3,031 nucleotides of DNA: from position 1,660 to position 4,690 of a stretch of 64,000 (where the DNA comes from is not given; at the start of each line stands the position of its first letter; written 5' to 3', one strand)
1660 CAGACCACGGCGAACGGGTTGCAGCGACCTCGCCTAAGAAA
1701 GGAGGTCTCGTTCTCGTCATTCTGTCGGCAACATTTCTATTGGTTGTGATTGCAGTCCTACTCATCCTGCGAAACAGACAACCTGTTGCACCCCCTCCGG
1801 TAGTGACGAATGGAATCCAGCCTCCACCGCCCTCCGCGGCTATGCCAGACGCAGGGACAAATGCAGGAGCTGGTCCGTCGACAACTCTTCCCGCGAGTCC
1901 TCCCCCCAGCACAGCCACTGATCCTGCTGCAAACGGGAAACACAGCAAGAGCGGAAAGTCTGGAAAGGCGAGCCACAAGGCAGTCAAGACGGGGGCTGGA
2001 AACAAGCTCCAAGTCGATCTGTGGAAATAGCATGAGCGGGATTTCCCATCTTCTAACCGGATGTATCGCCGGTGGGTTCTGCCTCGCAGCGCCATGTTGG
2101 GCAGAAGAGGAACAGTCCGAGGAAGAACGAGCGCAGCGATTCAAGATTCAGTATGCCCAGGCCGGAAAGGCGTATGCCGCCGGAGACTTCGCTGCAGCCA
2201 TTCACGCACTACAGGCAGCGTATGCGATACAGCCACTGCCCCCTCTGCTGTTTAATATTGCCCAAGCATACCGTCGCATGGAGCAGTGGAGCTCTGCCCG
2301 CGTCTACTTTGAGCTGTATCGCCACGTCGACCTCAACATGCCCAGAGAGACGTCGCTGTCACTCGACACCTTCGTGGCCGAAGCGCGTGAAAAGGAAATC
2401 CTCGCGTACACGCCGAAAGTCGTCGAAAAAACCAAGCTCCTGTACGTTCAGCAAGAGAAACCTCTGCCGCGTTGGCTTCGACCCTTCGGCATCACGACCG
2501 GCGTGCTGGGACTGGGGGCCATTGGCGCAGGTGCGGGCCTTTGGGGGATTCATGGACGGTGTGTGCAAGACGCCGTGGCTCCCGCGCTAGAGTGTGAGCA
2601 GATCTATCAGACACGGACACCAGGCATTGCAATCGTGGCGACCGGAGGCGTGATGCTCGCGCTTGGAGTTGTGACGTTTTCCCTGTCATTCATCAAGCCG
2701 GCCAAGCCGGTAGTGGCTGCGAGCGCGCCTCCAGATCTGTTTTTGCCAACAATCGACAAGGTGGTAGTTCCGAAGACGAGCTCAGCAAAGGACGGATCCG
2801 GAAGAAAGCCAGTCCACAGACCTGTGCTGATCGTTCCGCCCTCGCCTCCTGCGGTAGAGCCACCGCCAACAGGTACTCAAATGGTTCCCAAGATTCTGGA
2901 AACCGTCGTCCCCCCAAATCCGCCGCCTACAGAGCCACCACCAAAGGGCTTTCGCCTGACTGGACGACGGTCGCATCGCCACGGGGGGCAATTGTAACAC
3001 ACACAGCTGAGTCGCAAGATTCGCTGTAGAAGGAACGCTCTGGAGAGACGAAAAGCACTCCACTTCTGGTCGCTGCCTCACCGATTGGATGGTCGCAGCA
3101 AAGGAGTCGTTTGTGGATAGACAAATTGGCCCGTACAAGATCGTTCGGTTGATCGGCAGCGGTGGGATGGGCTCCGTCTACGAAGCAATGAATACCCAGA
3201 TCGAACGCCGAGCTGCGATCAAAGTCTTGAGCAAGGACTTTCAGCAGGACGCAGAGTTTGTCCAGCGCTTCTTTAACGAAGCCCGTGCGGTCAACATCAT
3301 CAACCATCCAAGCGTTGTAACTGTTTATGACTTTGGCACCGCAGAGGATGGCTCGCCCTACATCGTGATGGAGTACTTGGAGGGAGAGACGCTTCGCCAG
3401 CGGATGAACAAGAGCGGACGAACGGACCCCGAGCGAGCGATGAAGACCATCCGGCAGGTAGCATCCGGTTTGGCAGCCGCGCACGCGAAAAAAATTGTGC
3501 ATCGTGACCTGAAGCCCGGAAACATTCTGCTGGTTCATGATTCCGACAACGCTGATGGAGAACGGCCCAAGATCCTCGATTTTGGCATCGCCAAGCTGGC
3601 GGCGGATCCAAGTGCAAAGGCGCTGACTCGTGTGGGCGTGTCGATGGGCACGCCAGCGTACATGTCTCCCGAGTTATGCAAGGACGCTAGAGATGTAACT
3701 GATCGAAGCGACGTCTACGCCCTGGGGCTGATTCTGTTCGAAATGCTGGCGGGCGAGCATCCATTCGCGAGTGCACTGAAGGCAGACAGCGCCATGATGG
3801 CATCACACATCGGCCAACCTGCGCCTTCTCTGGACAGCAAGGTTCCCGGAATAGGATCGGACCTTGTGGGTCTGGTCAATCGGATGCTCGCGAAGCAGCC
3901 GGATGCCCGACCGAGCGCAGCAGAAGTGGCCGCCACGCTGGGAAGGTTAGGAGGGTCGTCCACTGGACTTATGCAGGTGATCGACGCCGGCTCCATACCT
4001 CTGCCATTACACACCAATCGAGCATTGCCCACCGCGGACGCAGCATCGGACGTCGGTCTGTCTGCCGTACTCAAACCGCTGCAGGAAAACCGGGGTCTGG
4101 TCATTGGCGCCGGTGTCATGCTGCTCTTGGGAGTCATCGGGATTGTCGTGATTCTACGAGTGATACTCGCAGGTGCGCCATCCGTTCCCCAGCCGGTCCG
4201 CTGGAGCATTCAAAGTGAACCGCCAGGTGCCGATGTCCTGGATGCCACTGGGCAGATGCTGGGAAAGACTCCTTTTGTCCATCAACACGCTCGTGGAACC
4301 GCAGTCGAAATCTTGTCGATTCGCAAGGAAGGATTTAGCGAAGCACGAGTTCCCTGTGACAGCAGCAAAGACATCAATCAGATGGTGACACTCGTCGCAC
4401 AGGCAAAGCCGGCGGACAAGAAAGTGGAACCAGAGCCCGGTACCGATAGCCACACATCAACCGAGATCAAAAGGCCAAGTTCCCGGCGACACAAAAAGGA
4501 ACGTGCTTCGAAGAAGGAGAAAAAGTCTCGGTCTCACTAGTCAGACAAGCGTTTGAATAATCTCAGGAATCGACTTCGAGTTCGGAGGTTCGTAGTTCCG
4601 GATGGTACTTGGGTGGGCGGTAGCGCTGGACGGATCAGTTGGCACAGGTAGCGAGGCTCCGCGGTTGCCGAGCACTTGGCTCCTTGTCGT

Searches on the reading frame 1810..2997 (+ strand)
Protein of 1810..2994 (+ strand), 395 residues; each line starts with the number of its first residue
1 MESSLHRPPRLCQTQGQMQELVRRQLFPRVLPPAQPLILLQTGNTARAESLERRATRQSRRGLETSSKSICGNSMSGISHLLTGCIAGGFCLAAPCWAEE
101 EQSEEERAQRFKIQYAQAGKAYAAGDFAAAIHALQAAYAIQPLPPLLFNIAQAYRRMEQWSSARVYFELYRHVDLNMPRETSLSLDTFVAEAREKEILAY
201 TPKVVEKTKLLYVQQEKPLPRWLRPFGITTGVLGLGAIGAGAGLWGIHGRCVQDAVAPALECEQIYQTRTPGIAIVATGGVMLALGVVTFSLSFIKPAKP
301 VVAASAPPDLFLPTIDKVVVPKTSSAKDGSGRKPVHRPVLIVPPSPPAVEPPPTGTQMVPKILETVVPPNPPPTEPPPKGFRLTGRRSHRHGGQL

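Call 11: search_protein_families(library=pfam, proteins=[window:1810-2994:+], max_evalue=0.001)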
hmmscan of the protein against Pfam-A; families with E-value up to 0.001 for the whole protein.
window:1810-2994:+ (395 aa): 2 families
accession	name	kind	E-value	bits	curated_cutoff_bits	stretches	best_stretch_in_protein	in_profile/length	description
PF07719.23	TPR_2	-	3.2e-05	24.2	27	0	146-168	3-25/34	Tetratricopeptide repeat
PF14559.12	TPR_19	-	0.00041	21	25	1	121-170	1-51/68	Tetratricopeptide repeat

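Call 87: find_encoding_contigs(protein=window:2032-2997:+, flank=10000, max_places=3)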
Protein window:2032-2997:+ (321 aa): 1 contig read that carries it; 1 place shown.
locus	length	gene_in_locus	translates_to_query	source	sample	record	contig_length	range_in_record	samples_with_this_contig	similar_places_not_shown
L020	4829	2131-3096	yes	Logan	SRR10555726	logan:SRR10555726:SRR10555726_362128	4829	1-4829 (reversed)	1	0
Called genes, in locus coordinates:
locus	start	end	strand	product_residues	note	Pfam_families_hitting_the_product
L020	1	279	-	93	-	?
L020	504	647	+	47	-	-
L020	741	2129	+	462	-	PF00069:Pkinase, PF03109:ABC1 (faint), PF07714:PK_Tyr_Ser-Thr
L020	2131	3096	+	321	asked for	-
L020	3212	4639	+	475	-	PF00069:Pkinase, PF01636:APH (faint), PF03109:ABC1 (weak), PF07714:PK_Tyr_Ser-Thr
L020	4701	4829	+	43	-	?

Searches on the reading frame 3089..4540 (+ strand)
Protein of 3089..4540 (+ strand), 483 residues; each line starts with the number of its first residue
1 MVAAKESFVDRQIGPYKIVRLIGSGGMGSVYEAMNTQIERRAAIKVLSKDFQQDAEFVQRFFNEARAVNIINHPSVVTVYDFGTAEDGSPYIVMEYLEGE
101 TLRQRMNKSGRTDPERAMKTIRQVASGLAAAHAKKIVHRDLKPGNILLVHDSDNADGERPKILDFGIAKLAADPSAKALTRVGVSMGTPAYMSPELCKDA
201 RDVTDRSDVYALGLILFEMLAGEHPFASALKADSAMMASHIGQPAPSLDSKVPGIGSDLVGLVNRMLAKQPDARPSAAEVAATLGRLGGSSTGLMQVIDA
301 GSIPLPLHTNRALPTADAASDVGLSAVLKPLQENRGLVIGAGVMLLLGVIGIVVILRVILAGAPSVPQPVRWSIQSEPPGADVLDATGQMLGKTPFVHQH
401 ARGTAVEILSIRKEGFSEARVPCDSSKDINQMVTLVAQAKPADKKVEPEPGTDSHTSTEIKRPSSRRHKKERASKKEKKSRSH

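Call 4: search_protein_families(library=pfam, proteins=[window:3089-4537:+], max_evalue=0.01)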
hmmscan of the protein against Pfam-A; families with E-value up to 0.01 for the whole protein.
window:3089-4537:+ (483 aa): 6 families
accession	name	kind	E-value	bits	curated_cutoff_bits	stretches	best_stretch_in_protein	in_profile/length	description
PF00069.31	Pkinase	-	1.4e-53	182.4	31.7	1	16-281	1-258/263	Protein kinase domain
PF07714.23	PK_Tyr_Ser-Thr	-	3.2e-34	118.9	23.1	1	18-283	3-257/258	Protein tyrosine and serine/threonine kinase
PF01636.29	APH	-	1.4e-06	28.7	23.2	1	22-132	5-108/239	Phosphotransferase enzyme family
PF03109.22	ABC1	-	1.5e-06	28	22.9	1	50-172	109-218/244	ABC1 atypical kinase-like domain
PF17667.7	Pkinase_fungal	-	0.00016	21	24.1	1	114-199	285-367/387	Fungal protein kinase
PF06293.20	Kdo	-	0.00033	20.6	21.3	1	91-166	93-167/207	Lipopolysaccharide kinase (Kdo/WaaP) family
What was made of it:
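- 3113..4540 (+): Membrane-spanning Ser/Thr kinase (STK2). Kinase domain, one TM helix at about aa 336-360, and a short PEGA-like outer segment. It is the first conserved gene of the module. Pkinase 182 bits (call 4).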

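Call 42: search_protein_families(library=ncbifam, proteins=[window:3089-4537:+], max_evalue=0.01)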
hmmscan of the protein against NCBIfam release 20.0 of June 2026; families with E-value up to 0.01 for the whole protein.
window:3089-4537:+ (483 aa): 17 families
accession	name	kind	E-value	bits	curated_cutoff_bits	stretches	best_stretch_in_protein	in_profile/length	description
NF033483.0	PknB_PASTA_kin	equivalog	3.5e-80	270.6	450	1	16-279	9-259/563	Stk1 family PASTA domain-containing Ser/Thr kinase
NF052427.1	StpK7MSMEG_1200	equivalog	1.4e-55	189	900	1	11-284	4-265/601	serine/threonine protein kinase StpK7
NF047741.1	antiphage_MADS6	equivalog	6.9e-53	180.1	460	2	101-288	284-461/612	methylation-associated defense system protein kinase MAD6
TIGR03903.1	TOMM_kin_cyc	equivalog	6.5e-42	143.5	705.75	1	39-279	3-238/1267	TOMM system kinase/cyclase fusion protein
NF053615.1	SerThrKinAfsKStmc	equivalog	4e-36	125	1300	1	11-285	10-265/809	protein serine/threonine kinase AfsK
NF009651.0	PRK13184.1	equivalog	4.1e-35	121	839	1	13-276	1-278/932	serine/threonine-protein kinase PknD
NF038150.1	lanthi_synth_IV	equivalog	1.8e-24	86.2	650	1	16-287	191-456/851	class IV lanthionine synthetase LanL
NF033442.0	BREX_PglW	equivalog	4.9e-23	80.9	990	1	6-278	196-476/1391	BREX system serine/threonine kinase PglW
NF038151.1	lanthi_synth_III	equivalog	5.8e-16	58.1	575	1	11-246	217-449/833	class III lanthionine synthetase LanKC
NF043056.1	T4SS_LegK1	equivalog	8.3e-14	51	550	1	20-218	77-282/516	Dot/Icm T4SS effector kinase LegK1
NF058632.1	SerThrKinPrkT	equivalog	5.5e-12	45.3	280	1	16-150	23-152/322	serine/threonine protein kinase PrkT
TIGR03724.2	arch_bud32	equivalog_domain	1e-10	41.4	125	1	59-178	38-141/193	KEOPS complex kinase/ATPase Bud32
NF007174.0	PRK09605.1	equivalog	4.8e-08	31.9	447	1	59-176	381-481/535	bifunctional N(6)-L-threonylcarbamoyladenine synthase/serine/threonine protein kinase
NF011463.0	PRK14879.1-4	equivalog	7.3e-07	28.8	188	1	59-173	63-165/237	Kae1-associated kinase Bud32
NF011460.0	PRK14879.1-1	equivalog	4.4e-06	26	199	1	91-175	87-164/232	Kae1-associated kinase Bud32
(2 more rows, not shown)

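Call 82: find_encoding_contigs(protein=window:3089-4540:+, flank=10000, max_places=2)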
Protein window:3089-4540:+ (483 aa): no gene with exactly this product is on record in the collection.

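Call 86: find_encoding_contigs(protein=window:3113-4540:+, flank=10000, max_places=3)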
Protein window:3113-4540:+ (475 aa): 1 contig read that carries it; 1 place shown.
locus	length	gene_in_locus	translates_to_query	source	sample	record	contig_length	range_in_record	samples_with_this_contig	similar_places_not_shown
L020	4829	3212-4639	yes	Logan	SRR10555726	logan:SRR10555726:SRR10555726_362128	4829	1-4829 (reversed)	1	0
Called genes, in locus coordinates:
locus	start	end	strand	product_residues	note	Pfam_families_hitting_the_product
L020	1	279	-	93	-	?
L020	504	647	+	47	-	-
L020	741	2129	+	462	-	PF00069:Pkinase, PF03109:ABC1 (faint), PF07714:PK_Tyr_Ser-Thr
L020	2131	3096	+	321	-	-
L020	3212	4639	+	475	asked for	PF00069:Pkinase, PF01636:APH (faint), PF03109:ABC1 (weak), PF07714:PK_Tyr_Ser-Thr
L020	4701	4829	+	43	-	?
